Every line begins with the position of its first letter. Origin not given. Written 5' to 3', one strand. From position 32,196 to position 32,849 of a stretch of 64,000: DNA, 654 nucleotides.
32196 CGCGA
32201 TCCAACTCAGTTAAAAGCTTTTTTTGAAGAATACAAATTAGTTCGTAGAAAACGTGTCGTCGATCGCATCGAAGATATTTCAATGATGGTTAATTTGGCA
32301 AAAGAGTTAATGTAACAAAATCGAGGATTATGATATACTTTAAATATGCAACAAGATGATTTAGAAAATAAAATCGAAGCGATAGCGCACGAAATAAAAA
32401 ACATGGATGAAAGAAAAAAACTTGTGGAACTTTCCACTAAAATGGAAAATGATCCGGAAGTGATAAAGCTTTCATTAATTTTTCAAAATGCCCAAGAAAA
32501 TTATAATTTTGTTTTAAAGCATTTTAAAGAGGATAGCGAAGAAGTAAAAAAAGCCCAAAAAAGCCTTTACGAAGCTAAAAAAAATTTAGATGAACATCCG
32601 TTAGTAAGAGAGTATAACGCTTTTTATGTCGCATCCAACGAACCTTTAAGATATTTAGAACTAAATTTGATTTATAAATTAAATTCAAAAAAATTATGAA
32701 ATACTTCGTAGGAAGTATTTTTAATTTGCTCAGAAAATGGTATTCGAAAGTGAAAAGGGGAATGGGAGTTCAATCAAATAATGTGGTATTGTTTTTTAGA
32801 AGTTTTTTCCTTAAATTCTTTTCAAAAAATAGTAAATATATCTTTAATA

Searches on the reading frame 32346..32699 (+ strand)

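Call 52: search_protein_families(library=pfam, proteins=[window:32346-32699:+], max_evalue=0.001)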
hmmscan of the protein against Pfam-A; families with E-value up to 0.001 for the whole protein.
window:32346-32699:+ (117 aa): 1 family
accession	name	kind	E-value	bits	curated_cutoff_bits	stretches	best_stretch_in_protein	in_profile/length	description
PF06133.16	Com_YlbF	-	7.6e-09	36.4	23.9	1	7-99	2-91/105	Control of competence regulator ComK, YlbF/YmcA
